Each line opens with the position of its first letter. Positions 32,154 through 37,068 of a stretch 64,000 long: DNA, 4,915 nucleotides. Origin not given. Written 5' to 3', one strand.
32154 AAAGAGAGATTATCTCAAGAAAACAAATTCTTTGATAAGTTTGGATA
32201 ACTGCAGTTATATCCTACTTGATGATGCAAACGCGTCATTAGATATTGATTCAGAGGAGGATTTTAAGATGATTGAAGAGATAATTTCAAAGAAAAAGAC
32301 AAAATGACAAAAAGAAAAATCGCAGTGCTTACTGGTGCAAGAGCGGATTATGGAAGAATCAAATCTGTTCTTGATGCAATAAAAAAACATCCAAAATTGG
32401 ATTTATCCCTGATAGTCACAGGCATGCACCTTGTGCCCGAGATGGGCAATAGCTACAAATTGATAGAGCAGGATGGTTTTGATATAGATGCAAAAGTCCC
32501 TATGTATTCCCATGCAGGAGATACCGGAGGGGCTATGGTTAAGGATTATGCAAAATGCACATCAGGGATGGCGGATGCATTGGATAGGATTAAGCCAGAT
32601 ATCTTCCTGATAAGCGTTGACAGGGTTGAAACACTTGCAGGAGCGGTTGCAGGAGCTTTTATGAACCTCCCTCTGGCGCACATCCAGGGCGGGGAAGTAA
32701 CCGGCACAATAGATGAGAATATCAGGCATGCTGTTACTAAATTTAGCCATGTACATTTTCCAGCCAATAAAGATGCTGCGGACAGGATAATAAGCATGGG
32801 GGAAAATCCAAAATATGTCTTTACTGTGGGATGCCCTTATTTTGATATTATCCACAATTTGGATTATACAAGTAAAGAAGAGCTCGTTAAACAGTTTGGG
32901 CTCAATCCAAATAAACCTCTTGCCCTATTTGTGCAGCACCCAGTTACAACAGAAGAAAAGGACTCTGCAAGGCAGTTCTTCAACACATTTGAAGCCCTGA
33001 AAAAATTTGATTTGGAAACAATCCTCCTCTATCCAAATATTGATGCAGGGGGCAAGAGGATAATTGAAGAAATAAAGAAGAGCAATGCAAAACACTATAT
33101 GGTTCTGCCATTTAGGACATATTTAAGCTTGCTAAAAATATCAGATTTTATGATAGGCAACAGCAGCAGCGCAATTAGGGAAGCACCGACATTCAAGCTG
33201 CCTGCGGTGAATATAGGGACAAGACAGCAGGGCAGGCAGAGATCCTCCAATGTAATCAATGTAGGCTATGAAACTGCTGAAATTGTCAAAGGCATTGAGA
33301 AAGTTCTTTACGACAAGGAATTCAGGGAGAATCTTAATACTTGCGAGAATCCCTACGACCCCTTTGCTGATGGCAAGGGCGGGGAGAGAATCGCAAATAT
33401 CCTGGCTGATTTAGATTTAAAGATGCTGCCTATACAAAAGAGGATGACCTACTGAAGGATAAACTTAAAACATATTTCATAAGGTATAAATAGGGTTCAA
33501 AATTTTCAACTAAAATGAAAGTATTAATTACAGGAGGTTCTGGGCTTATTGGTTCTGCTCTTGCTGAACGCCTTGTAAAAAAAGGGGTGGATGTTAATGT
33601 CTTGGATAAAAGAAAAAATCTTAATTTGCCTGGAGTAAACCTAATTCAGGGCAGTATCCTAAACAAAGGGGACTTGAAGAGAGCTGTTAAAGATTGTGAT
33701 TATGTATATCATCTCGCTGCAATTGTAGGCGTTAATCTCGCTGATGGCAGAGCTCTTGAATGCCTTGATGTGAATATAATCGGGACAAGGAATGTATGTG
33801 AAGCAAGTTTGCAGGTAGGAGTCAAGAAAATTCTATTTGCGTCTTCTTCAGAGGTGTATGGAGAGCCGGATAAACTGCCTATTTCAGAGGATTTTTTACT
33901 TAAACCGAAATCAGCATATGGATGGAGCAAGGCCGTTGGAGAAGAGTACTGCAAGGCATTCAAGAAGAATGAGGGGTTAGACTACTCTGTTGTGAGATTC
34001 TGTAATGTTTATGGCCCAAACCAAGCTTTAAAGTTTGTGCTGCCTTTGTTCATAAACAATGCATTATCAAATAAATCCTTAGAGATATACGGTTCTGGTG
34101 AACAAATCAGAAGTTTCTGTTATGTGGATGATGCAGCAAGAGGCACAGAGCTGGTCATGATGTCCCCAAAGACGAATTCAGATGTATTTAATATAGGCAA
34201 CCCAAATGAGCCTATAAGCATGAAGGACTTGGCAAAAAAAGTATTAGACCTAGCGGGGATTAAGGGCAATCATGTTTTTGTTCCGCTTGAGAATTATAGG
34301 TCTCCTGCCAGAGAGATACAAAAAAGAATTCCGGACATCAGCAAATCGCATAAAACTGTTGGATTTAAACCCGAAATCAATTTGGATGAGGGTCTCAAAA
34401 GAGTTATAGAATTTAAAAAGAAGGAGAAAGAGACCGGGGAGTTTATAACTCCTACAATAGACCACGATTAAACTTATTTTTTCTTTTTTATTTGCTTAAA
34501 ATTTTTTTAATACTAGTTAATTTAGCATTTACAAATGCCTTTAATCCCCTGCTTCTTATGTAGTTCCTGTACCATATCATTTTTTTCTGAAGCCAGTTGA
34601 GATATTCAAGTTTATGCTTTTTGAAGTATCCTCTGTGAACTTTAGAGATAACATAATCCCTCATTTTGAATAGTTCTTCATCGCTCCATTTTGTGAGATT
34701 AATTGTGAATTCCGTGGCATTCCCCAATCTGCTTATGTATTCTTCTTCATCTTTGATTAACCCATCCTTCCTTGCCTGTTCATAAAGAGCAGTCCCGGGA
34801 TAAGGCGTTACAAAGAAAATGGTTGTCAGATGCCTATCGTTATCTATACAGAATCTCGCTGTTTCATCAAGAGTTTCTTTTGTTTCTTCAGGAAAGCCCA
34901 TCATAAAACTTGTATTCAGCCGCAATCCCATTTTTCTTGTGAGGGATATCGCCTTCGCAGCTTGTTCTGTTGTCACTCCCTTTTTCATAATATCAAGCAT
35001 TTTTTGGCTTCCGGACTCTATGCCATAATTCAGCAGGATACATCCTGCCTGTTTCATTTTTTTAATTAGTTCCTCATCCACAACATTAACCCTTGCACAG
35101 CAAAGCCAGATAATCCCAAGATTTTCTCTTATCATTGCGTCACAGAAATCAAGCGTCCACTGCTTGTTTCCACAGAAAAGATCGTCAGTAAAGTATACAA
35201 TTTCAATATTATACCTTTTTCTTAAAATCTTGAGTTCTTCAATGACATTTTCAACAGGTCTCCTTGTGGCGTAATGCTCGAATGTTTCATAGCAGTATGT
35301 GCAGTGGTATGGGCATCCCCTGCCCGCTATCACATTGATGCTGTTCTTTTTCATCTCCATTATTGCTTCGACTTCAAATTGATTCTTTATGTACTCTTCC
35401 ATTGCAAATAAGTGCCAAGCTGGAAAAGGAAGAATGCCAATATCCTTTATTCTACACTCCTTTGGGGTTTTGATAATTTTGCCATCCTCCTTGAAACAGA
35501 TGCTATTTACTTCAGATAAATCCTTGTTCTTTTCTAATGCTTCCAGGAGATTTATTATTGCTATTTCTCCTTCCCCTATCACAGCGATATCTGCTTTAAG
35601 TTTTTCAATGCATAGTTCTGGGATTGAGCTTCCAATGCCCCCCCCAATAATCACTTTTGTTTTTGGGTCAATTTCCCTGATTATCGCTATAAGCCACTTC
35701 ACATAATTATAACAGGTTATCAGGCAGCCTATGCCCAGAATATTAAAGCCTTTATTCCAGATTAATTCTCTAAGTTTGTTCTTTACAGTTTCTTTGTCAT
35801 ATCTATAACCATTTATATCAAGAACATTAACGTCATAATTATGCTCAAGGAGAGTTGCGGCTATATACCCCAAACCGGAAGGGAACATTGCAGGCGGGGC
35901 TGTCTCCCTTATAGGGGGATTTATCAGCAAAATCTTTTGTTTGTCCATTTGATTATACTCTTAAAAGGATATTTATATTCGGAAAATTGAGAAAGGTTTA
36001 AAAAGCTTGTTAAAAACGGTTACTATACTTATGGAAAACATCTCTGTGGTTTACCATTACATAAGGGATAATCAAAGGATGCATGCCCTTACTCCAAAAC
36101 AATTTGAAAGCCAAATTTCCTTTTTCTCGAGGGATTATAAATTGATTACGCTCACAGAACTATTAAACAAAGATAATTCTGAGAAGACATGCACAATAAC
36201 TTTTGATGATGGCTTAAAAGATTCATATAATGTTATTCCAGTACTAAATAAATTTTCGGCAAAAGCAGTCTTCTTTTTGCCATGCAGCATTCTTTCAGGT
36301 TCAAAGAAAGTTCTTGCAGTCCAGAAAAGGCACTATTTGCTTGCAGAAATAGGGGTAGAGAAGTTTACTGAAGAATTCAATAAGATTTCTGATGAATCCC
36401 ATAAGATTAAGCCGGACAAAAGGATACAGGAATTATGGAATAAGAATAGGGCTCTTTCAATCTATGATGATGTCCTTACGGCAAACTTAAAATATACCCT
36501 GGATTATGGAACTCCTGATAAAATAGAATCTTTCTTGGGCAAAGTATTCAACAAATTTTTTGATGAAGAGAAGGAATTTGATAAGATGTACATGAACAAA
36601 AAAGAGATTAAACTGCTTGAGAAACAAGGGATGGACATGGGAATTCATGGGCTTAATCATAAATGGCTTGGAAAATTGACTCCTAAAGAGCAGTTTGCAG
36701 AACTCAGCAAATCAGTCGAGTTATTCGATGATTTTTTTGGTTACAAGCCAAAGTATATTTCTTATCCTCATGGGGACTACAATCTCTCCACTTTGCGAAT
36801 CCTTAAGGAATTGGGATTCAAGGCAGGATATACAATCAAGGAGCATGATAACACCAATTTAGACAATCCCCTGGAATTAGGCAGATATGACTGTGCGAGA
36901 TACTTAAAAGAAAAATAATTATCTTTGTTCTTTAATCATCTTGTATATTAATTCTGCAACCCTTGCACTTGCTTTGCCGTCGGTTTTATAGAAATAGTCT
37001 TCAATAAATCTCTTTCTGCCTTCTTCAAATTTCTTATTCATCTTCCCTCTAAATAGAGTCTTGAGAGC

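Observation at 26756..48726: Six paralogous B12-binding radical SAM enzymes spread through one surface-glycan cluster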

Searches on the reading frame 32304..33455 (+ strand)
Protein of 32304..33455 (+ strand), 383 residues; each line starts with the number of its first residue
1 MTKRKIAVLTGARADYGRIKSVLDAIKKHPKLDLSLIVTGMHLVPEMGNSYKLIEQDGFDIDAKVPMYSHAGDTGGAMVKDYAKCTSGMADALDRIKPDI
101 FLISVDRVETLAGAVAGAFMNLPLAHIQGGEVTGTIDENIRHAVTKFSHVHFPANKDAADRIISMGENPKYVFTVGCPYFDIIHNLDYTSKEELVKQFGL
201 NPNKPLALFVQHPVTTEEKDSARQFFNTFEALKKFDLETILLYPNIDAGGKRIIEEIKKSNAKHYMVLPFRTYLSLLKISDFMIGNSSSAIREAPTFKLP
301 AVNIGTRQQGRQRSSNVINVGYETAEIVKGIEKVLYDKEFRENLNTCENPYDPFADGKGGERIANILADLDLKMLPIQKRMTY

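Call 6: search_protein_families(library=pfam, proteins=[window:32304-33455:+], max_evalue=0.01)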
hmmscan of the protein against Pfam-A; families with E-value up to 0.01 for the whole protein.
window:32304-33455:+ (383 aa): 1 family
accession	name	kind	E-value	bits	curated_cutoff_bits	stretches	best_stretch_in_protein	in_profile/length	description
PF02350.25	Epimerase_2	-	2.4e-77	260.6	30.6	1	25-367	2-346/347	UDP-N-acetylglucosamine 2-epimerase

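Call 81: search_protein_families(library=ncbifam, proteins=[window:32304-33455:+], max_evalue=1e-10)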
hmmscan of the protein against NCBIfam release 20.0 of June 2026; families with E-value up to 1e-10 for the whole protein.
window:32304-33455:+ (383 aa): 2 families
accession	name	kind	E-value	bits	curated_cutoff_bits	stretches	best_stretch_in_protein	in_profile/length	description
TIGR03568.1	NeuC_NnaA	equivalog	4.7e-127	423.8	235.9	1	4-367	1-365/365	UDP-N-acetylglucosamine 2-epimerase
TIGR00236.1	wecB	equivalog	7.5e-24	84.6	210.15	1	5-368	2-363/366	non-hydrolyzing UDP-N-acetylglucosamine 2-epimerase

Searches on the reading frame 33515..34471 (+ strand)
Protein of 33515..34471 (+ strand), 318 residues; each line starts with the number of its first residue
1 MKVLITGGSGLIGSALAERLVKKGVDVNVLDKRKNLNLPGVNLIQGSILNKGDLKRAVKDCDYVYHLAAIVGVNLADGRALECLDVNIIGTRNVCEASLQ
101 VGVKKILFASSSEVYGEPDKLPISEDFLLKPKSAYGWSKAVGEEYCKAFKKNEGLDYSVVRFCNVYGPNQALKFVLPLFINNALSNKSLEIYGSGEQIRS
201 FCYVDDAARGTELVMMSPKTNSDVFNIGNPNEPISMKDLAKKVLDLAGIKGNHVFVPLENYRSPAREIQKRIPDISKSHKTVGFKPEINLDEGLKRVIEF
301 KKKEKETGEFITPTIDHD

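Call 6: search_protein_families(library=pfam, proteins=[window:33515-34471:+], max_evalue=0.01)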
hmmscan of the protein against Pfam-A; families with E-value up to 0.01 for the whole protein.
window:33515-34471:+ (318 aa): 10 families
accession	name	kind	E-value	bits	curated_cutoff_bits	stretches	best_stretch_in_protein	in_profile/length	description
PF01370.27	Epimerase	-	6.9e-60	202.9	20.9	1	3-228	1-240/240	NAD dependent epimerase/dehydratase family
PF16363.11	GDP_Man_Dehyd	-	5.7e-48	164.5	27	1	4-296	1-331/332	GDP-mannose 4,6 dehydratase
PF02719.21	Polysacc_synt_2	-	3e-25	89.4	20.2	1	3-251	1-251/293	Polysaccharide biosynthesis protein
PF01073.25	3Beta_HSD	-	2.6e-24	86.2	22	1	4-209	1-223/280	3-beta hydroxysteroid dehydrogenase/isomerase family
PF04321.23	RmlD_sub_bind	-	7.9e-24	84.7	27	1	1-298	1-282/287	RmlD substrate binding domain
PF13460.12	NAD_binding_10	-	2.2e-14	54.2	27.2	1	7-162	1-143/184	NAD(P)H-binding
PF07993.18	NAD_binding_4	-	3.4e-13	49.8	20.1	1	49-167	77-209/258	Male sterility protein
PF05368.20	NmrA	-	7.5e-09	36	27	1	2-263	4-250/298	NmrA-like family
PF00106.31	adh_short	-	0.00021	21.3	26.6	1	3-35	3-35/195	short chain dehydrogenase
PF13450.12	NAD_binding_8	-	0.00035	21.2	21.9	1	8-35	3-30/68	NAD(P)-binding Rossmann-like domain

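Call 81: search_protein_families(library=ncbifam, proteins=[window:33515-34471:+], max_evalue=1e-10)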
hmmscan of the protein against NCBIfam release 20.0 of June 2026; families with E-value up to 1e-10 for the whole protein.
window:33515-34471:+ (318 aa): 29 families (the best 25 are shown)
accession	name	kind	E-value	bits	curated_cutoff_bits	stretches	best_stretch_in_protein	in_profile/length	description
TIGR04180.1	EDH_00030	hypoth_equivalog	3.1e-47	161.1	475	1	3-288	1-296/297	NAD-dependent 4,6-dehydratase LegB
TIGR01181.1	dTDP_gluc_dehyt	equivalog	1.5e-40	139.3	365.1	1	2-305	1-315/321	dTDP-glucose 4,6-dehydratase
TIGR01179.1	galE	equivalog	2.8e-34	118.4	262.3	1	2-305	1-329/332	UDP-glucose 4-epimerase GalE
NF047922.1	GDPFucSynFcl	equivalog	1.7e-29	103.3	500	1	2-299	4-299/308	GDP-L-fucose synthase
TIGR02197.1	heptose_epim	equivalog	7.7e-29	100.8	274.6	1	3-295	1-307/316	ADP-glyceromanno-heptose 6-epimerase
NF008872.0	PRK11908.1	equivalog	5.5e-27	94.7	294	1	1-305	2-339/349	bifunctional UDP-4-keto-pentose/UDP-xylose synthase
NF042423.1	oxyalk_red_Shew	equivalog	1e-26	93.8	580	1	2-251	10-261/331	2-alkyl-3-oxoalkanoate reductase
NF007490.0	PRK10084.1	subfamily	2.2e-26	92.7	649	1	1-305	1-338/361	dTDP-glucose 4,6-dehydratase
NF007582.0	PRK10217.1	equivalog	4.7e-25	88.4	698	1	2-298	3-328/355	dTDP-glucose 4,6-dehydratase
NF011728.1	PRK15181.1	equivalog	6.1e-24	84.6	760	1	41-301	71-337/348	Vi polysaccharide biosynthesis UDP-N-acetylglucosaminuronic acid C-4 epimerase TviC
NF042422.1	oxyalk_red_OleD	equivalog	2e-23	83.3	580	1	1-255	1-258/329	2-alkyl-3-oxoalkanoate reductase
TIGR03466.1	HpnA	hypoth_equivalog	1.4e-20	73.4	367.65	1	1-168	1-173/327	hopanoid-associated sugar epimerase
NF043036.1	ErythonDh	equivalog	1.5e-19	70.4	325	1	1-165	1-179/321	D-erythronate dehydrogenase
NF007956.0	PRK10675.1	subfamily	1.6e-18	67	394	1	1-167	1-182/338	UDP-glucose 4-epimerase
TIGR01214.1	rmlD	equivalog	4.4e-17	62.1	224.05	1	2-266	1-251/285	dTDP-4-dehydrorhamnose reductase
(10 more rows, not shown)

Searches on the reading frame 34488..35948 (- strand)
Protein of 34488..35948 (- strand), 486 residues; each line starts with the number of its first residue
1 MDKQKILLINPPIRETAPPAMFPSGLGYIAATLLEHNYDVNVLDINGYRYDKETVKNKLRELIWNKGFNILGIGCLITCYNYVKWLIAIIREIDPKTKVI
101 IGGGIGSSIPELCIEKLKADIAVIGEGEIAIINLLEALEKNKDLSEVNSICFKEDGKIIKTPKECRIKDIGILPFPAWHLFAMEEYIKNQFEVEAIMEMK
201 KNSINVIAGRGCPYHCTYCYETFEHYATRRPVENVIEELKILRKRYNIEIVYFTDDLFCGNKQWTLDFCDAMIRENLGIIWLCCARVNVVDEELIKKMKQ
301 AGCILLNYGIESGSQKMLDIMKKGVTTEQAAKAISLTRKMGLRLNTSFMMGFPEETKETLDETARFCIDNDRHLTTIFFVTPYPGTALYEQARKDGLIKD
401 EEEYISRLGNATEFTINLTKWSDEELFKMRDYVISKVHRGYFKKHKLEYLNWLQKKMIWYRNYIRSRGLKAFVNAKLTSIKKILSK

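Call 3: search_protein_families(library=pfam, proteins=[window:34488-35948:-])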
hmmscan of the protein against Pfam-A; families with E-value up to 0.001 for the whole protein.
window:34488-35948:- (486 aa): 2 families
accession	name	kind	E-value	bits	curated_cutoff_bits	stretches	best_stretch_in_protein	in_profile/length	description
PF04055.27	Radical_SAM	-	2.2e-25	90.2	29.5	1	207-367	2-166/166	Radical SAM superfamily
PF02310.24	B12-binding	-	2e-12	47.5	32.1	1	16-133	7-119/121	B12 binding domain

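Call 4: search_protein_families(library=ncbifam, proteins=[window:34488-35948:-])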
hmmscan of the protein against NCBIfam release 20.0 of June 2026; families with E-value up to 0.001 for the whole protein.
window:34488-35948:- (486 aa): 30 families (the best 25 are shown)
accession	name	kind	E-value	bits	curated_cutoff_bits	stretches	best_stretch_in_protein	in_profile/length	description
TIGR02026.1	BchE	equivalog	4.3e-54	184.2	481.35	1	6-478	2-461/497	magnesium-protoporphyrin IX monomethyl ester anaerobic oxidative cyclase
TIGR03471.1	HpnJ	equivalog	1.3e-51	176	577.6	1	86-446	87-438/472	hopanoid biosynthesis associated radical SAM protein HpnJ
NF050148.1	rSAM_ApyD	equivalog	1.1e-48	166.1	750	1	28-400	30-400/645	RiPP biosynthesis radical SAM protein ApyD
NF038361.1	rSAM_Sden_1168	equivalog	2.5e-45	155.1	575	1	5-444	64-522/560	Sden_1168 family B12-binding radical SAM P-methyltransferase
TIGR04479.1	bcpD_PhpK_rSAM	subfamily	9.4e-44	149.6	600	1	25-367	74-406/504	PhpK family radical SAM P-methyltransferase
TIGR04072.2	rSAM_ladder_B12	equivalog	1.8e-42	145.5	360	2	200-405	177-385/443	lipid biosynthesis B12-binding/radical SAM protein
TIGR04014.1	B12_SAM_MJ_0865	equivalog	2.7e-40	138.5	360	1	89-394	60-360/434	methyl-coenzyme M reductase glutamine C-methyltransferase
TIGR04385.1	B12_rSAM_cofa1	equivalog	3.6e-32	112.1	450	1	6-367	2-361/438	B12 lower ligand biosynthesis radical SAM protein BzaD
NF033070.1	rSAM_AprD4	equivalog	3.8e-31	108.5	500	1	169-405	169-403/456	AprD4 family radical SAM diol-dehydratase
TIGR03975.1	rSAM_ocin_1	subfamily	5.1e-27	94.6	281.85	1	60-365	122-425/606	RiPP maturation radical SAM C-methyltransferase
TIGR04013.1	B12_SAM_MJ_1487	hypoth_equivalog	3.9e-26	91.8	251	2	85-250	58-200/382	TIGR04013 family B12-binding domain/radical SAM domain-containing protein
TIGR04295.1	B12_rSAM_oligo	hypoth_equivalog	2.1e-24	86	400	1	95-338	101-331/422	TIGR04295 family B12-binding domain-containing radical SAM protein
NF040542.1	rSAM_RCCLKC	equivalog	2.1e-21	76.6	450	1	86-371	68-351/423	arsinothricin biosynthesis radical SAM protein ArsL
NF045585.1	rSAM_slr0320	equivalog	7.6e-21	74.2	775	1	81-408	123-453/511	photosystem II high light acclimation radical SAM protein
TIGR04367.1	HpnR_B12_rSAM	equivalog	1.7e-19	69.7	650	1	23-392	22-373/490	hopanoid C-3 methylase HpnR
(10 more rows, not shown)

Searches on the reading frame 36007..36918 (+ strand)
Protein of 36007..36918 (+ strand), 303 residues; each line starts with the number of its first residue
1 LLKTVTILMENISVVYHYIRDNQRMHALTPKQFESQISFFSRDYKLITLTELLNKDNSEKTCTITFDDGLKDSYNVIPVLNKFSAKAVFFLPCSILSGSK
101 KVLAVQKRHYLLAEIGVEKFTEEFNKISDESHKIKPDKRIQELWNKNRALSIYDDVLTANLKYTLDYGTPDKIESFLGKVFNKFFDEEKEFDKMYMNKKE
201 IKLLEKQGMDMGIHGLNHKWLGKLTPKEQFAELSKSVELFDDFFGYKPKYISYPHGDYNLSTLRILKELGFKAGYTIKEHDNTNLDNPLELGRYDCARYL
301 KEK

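Call 6: search_protein_families(library=pfam, proteins=[window:36007-36918:+], max_evalue=0.01)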
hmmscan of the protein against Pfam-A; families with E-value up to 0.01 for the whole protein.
window:36007-36918:+ (303 aa): 2 families
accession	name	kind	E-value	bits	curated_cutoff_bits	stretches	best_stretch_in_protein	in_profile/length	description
PF01522.26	Polysacc_deac_1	-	1.3e-22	80.5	23.1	2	196-273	46-123/124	Polysaccharide deacetylase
PF03065.20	Glyco_hydro_57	-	0.0073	16.1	21.2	0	215-278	109-173/291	Glycosyl hydrolase family 57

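Call 81: search_protein_families(library=ncbifam, proteins=[window:36007-36918:+], max_evalue=1e-10)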
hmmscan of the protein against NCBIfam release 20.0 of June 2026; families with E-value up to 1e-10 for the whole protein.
window:36007-36918:+ (303 aa): 2 families
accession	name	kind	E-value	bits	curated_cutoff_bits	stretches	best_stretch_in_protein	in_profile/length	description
TIGR03938.2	deacetyl_PgaB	equivalog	2.1e-14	52.8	321.9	0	13-97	5-102/621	poly-beta-1,6-N-acetyl-D-glucosamine N-deacetylase PgaB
TIGR02764.1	spore_ybaN_pdaB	equivalog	5.3e-13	49.2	237.4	0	199-273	49-123/191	polysaccharide deacetylase family sporulation protein PdaB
